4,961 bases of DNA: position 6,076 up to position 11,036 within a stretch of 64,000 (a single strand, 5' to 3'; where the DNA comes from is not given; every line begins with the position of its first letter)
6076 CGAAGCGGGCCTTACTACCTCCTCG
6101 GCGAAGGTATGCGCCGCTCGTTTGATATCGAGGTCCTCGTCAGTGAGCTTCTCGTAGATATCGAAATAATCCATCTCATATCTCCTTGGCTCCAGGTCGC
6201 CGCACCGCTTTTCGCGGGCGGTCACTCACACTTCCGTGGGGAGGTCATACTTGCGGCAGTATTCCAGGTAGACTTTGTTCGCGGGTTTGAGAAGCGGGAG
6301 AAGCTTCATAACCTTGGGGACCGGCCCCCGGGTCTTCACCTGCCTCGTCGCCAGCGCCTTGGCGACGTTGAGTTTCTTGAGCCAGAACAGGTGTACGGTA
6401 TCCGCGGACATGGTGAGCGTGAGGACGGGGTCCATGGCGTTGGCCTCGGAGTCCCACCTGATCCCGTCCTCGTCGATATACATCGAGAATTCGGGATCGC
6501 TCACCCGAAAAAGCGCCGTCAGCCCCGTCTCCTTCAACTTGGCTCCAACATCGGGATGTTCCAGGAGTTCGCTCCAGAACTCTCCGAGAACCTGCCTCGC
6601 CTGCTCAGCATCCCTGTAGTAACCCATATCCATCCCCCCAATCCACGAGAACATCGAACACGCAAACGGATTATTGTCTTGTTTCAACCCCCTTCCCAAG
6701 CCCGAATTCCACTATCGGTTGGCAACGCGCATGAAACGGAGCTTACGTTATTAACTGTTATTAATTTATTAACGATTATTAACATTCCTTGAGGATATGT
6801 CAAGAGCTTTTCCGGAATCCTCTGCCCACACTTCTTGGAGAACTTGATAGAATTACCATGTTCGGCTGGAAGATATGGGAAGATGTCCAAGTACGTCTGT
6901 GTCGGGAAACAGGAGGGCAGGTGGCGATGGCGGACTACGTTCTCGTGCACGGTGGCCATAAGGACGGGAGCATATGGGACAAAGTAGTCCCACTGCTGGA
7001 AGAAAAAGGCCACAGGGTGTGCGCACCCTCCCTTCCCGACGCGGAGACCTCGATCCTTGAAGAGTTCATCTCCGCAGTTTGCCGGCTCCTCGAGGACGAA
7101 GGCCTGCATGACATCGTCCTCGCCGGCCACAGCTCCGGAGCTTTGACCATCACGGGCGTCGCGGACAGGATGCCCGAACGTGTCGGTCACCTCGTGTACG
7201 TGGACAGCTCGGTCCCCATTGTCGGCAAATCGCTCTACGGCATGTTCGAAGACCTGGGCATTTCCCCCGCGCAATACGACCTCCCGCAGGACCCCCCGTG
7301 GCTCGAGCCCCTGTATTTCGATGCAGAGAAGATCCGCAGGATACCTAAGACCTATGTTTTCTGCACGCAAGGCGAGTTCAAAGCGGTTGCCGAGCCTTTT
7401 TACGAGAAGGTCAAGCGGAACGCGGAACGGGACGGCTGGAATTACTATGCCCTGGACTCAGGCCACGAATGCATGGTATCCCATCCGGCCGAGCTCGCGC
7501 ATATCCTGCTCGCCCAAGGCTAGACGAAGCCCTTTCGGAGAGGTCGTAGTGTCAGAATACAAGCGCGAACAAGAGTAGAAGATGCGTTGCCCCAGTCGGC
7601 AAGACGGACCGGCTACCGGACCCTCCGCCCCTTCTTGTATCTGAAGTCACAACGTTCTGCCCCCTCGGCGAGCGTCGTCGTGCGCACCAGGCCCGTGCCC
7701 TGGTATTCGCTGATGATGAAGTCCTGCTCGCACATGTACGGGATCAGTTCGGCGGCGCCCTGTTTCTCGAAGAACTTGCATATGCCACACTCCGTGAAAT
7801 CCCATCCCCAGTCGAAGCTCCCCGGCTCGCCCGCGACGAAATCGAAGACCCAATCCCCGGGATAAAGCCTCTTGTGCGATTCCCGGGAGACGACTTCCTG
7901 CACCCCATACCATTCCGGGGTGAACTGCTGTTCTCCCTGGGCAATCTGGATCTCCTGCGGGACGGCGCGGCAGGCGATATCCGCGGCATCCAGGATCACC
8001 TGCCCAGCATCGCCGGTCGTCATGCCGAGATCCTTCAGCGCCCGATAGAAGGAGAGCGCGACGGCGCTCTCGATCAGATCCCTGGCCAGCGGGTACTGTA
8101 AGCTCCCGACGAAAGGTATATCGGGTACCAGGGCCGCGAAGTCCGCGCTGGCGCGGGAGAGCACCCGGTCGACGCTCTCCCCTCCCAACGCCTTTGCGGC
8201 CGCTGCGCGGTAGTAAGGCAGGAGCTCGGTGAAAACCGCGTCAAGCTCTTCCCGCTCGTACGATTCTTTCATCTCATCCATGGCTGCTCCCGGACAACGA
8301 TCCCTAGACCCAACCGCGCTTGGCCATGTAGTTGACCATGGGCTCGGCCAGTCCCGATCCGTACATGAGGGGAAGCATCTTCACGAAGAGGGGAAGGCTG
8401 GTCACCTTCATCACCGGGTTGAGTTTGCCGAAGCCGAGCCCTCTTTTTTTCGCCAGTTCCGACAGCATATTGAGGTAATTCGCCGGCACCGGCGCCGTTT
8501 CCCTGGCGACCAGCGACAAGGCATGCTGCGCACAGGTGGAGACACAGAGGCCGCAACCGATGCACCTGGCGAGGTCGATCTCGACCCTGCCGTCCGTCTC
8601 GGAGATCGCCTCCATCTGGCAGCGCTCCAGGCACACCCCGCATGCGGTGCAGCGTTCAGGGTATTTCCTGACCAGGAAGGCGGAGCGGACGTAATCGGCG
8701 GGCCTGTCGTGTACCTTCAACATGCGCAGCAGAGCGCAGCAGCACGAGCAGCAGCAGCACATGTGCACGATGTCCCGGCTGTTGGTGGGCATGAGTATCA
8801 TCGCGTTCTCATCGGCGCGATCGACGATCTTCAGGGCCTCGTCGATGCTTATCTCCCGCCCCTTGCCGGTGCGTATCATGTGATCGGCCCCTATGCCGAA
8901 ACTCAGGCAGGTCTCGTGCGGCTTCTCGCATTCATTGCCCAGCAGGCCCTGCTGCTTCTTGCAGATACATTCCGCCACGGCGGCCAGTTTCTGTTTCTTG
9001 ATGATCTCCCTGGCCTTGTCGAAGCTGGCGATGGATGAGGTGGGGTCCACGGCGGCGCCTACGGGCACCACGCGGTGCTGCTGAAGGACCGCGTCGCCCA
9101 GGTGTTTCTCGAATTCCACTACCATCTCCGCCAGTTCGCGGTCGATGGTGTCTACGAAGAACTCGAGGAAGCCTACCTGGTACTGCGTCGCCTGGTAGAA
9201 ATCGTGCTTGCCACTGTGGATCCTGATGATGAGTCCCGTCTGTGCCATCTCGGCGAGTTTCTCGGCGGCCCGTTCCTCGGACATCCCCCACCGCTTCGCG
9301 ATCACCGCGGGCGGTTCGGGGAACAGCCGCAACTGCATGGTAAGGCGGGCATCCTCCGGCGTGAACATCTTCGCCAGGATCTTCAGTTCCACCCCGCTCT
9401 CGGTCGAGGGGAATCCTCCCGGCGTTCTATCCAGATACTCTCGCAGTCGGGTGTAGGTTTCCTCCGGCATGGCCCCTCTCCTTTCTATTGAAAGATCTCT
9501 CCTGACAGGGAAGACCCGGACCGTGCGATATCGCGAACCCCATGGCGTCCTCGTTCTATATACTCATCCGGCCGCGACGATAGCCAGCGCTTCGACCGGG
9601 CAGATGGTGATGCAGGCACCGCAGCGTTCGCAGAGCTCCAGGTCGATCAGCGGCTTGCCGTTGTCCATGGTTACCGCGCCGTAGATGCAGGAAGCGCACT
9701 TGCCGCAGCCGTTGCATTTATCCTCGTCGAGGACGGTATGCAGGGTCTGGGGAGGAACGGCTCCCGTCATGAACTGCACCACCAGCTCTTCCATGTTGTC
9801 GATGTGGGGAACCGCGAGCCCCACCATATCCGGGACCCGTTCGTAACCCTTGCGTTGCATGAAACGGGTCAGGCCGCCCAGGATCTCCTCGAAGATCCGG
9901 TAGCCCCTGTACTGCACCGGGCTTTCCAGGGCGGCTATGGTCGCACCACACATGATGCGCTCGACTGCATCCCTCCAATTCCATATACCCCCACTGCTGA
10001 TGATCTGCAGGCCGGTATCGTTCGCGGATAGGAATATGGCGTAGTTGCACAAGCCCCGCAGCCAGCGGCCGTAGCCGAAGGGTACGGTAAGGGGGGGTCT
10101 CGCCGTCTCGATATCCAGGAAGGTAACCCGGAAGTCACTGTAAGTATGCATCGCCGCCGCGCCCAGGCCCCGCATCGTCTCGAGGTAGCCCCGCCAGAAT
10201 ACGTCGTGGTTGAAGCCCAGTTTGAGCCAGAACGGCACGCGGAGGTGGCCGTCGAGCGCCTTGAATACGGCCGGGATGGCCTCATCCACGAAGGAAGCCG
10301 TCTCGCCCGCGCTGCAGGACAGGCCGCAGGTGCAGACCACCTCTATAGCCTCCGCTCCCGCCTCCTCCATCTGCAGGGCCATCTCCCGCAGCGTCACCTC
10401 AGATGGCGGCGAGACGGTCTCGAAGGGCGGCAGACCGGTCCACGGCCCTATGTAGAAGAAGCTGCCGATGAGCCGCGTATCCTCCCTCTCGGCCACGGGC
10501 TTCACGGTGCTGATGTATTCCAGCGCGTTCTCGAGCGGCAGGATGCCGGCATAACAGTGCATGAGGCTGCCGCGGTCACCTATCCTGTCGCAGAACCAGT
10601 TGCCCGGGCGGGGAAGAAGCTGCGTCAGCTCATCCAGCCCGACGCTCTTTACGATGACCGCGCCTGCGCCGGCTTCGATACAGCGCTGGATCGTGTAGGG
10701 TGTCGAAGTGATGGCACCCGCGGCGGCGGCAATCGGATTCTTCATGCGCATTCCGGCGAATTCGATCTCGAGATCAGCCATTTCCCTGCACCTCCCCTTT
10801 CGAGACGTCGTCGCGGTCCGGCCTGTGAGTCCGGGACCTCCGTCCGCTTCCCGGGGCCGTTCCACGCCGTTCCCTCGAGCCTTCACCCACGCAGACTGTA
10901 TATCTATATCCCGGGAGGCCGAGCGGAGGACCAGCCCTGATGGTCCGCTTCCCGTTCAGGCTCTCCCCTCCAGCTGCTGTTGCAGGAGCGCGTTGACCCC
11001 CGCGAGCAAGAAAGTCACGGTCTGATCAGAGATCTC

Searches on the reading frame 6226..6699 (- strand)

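Call 40: search_protein_families(library=pfam, proteins=[window:6226-6699:-])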
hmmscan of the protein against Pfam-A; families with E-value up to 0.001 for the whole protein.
window:6226-6699:- (157 aa): 1 family
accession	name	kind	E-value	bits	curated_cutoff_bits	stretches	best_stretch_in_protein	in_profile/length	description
PF02036.22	SCP2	-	4.1e-06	27.5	21.3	1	45-138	4-101/101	SCP-2 sterol transfer family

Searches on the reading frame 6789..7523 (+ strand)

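Call 40: search_protein_families(library=pfam, proteins=[window:6789-7523:+])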
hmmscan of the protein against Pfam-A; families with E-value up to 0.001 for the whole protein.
window:6789-7523:+ (244 aa): 3 families
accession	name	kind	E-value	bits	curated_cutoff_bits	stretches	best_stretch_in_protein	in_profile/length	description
PF12697.13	Abhydrolase_6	-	7.7e-13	50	26.3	1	51-152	2-101/217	Alpha/beta hydrolase family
PF00561.26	Abhydrolase_1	-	2e-08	34.7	25.8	1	51-140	4-102/245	alpha/beta hydrolase fold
PF12048.14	DUF3530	-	0.00071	19.4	29.8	1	85-158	173-249/310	Protein of unknown function (DUF3530)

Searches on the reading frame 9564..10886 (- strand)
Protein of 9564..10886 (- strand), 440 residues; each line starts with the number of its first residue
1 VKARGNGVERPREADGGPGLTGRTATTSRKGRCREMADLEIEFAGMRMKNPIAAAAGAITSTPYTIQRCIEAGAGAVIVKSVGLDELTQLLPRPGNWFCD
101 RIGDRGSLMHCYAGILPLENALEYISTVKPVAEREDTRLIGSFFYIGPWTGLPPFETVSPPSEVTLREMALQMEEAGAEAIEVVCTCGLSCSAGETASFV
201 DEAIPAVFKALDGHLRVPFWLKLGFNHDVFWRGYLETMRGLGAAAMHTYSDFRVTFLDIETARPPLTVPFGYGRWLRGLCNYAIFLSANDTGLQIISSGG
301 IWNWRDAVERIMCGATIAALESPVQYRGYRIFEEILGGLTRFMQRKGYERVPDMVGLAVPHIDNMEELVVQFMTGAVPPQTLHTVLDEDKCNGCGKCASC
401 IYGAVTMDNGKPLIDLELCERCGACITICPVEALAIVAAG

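Call 40: search_protein_families(library=pfam, proteins=[window:9564-10886:-])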
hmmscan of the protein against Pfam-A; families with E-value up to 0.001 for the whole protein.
window:9564-10886:- (440 aa): 8 families
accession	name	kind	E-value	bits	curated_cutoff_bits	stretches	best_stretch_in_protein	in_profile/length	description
PF01180.27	DHO_dh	-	2.8e-14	53.4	27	1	289-343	235-291/291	Dihydroorotate dehydrogenase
PF00037.32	Fer4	-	1.7e-10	40.7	21.1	1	413-434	2-23/24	4Fe-4S binding domain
PF12837.12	Fer4_6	-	1.7e-08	34.5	25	1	412-434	2-24/24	4Fe-4S binding domain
PF12797.12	Fer4_2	-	8.4e-08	32.1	24.5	1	411-431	2-22/22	4Fe-4S binding domain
PF13237.11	Fer4_10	-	6.1e-07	29.7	25.5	1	385-430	3-53/53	4Fe-4S dicluster domain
PF13187.11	Fer4_9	-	1.5e-05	25.3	27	1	390-433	1-51/52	4Fe-4S dicluster domain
PF12838.12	Fer4_7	-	1.7e-05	25.6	27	1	390-433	1-52/52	4Fe-4S dicluster domain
PF14697.11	Fer4_21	-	0.00021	21.8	35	1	386-434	3-57/59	4Fe-4S dicluster domain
